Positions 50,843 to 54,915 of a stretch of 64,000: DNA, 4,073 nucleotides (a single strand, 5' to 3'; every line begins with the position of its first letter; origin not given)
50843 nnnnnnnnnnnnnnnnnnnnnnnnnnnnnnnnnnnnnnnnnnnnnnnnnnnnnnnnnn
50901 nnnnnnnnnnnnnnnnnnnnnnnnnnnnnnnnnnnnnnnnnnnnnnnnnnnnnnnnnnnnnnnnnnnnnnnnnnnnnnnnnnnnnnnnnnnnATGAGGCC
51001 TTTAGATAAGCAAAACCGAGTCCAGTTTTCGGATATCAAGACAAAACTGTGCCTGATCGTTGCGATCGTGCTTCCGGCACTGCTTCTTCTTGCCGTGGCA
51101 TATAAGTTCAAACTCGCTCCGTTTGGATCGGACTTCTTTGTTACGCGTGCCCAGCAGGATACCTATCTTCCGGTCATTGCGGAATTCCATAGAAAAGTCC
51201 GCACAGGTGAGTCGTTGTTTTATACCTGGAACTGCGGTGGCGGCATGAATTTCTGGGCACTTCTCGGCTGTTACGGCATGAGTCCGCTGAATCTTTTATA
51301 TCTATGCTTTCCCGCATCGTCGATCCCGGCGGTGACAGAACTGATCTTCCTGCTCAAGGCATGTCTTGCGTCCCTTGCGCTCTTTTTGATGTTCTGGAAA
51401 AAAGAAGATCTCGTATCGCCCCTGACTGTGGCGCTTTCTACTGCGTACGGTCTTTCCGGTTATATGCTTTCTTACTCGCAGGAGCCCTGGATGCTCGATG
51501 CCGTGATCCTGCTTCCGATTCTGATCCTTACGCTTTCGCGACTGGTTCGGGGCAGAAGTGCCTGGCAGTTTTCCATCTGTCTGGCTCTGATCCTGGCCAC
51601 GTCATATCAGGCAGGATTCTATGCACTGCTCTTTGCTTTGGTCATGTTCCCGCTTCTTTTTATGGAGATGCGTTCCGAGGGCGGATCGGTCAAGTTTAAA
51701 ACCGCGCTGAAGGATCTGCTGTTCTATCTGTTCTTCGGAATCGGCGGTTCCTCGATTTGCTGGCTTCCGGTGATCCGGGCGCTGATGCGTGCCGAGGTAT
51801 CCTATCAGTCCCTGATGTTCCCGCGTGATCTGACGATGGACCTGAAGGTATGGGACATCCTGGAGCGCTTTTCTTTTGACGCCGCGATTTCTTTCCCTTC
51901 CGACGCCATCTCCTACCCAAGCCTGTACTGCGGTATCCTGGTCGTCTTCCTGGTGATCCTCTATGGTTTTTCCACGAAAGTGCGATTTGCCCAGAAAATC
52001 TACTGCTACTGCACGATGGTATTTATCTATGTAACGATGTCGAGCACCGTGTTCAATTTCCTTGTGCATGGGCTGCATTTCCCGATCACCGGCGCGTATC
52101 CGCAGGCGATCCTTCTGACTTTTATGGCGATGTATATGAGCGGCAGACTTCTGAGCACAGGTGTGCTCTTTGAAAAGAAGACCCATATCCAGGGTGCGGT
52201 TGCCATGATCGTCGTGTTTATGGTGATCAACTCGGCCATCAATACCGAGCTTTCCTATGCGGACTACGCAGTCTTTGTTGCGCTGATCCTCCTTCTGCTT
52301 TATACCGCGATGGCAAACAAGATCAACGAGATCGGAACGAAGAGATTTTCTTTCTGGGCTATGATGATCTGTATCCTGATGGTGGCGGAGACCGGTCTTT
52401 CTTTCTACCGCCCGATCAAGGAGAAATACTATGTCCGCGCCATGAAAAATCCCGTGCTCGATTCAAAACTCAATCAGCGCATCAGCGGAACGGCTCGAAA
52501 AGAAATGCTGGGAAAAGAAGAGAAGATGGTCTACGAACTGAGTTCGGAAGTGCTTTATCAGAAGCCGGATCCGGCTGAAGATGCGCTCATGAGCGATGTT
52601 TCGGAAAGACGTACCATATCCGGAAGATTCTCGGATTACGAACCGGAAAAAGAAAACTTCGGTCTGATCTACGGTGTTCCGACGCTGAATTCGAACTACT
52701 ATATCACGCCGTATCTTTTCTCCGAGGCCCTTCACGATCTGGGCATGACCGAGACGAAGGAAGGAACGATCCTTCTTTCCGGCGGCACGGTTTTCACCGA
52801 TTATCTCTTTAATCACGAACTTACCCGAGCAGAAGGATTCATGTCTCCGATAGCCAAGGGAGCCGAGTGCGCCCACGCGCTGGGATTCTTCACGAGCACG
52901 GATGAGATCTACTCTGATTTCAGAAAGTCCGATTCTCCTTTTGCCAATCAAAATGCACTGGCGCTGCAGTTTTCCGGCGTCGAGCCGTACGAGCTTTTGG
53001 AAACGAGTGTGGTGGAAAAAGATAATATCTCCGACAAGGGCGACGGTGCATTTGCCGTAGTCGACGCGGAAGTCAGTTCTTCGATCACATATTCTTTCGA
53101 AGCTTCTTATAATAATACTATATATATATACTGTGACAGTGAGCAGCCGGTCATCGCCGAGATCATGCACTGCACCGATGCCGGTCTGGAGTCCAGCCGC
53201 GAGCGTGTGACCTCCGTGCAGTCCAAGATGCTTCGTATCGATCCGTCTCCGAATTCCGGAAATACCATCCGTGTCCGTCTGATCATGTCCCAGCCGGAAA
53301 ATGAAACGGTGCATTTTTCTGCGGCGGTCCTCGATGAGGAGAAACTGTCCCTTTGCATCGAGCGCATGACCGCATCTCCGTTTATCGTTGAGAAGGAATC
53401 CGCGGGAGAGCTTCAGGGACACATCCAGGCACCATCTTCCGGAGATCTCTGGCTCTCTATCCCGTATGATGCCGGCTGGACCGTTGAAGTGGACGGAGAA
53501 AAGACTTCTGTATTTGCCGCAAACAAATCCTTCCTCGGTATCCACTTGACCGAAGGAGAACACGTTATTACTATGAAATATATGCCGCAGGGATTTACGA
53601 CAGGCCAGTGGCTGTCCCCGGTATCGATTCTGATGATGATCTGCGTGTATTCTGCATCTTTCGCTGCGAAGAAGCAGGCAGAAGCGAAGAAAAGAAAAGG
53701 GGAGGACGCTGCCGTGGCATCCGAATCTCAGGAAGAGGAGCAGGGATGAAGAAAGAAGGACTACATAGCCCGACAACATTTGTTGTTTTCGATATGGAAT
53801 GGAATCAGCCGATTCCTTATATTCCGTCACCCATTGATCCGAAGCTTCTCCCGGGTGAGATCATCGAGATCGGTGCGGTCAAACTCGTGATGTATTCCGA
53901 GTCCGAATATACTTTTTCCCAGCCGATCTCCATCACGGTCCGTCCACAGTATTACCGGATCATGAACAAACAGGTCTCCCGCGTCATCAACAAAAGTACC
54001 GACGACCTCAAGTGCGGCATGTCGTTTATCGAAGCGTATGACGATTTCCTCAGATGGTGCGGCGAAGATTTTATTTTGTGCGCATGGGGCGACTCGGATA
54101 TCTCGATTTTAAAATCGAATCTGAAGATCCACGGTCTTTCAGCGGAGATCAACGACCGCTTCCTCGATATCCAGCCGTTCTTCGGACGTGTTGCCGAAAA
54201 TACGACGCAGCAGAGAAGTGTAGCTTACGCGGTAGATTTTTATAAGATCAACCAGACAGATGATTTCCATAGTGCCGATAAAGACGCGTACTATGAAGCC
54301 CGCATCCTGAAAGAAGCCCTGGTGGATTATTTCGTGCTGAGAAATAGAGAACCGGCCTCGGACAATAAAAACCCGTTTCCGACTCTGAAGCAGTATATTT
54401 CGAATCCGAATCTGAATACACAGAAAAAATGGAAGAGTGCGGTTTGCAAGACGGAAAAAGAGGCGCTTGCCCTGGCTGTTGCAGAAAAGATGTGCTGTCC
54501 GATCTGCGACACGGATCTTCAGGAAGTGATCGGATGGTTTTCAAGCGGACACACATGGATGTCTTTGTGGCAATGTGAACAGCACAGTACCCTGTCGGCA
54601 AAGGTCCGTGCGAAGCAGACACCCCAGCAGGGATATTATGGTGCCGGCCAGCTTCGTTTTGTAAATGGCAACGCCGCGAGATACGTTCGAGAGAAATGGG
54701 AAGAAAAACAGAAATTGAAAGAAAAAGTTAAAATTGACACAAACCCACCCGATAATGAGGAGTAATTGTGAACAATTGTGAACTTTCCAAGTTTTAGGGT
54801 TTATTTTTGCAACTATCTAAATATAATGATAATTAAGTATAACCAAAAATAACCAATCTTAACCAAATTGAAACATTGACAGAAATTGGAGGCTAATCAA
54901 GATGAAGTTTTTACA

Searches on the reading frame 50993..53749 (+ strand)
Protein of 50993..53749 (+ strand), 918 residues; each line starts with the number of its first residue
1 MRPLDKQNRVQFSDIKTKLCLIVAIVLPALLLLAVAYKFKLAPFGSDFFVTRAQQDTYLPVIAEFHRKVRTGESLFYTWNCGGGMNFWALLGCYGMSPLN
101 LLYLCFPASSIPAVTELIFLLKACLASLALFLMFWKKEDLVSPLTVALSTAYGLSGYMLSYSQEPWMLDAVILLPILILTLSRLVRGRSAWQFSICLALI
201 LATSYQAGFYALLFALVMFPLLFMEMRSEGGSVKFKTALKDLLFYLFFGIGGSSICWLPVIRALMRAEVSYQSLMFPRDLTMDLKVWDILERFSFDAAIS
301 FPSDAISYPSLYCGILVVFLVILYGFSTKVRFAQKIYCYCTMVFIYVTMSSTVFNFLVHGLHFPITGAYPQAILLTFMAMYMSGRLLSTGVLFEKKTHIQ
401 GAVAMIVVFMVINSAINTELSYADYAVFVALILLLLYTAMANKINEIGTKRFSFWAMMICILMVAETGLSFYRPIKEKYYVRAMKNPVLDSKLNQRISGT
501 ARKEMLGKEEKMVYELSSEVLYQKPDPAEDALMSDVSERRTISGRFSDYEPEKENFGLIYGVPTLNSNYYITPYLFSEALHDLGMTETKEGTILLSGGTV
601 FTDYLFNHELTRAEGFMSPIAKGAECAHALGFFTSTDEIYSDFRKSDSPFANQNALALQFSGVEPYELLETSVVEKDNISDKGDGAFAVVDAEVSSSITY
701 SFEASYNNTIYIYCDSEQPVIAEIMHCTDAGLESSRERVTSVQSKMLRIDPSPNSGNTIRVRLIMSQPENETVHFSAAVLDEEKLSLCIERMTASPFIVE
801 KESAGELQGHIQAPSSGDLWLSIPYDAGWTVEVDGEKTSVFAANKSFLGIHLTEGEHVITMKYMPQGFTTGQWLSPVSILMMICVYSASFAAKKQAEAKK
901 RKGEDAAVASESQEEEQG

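Call 62: search_protein_families(library=pfam, proteins=[window:50993-53749:+], max_evalue=0.00001)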
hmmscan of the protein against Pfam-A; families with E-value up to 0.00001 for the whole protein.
window:50993-53749:+ (918 aa): 1 family
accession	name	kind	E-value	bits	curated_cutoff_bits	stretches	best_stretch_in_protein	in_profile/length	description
PF09586.16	YfhO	-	4.4e-83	280.5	28.5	1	25-875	2-835/835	Bacterial membrane protein YfhO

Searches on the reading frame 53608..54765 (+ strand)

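Call 62: search_protein_families(library=pfam, proteins=[window:53608-54765:+], max_evalue=0.00001)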
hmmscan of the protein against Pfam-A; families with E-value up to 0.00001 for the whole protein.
window:53608-54765:+ (385 aa): 1 family
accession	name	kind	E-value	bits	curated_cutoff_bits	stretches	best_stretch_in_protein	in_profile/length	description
PF00929.31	RNase_T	-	2.8e-08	34.9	24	1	83-233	16-163/164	Exonuclease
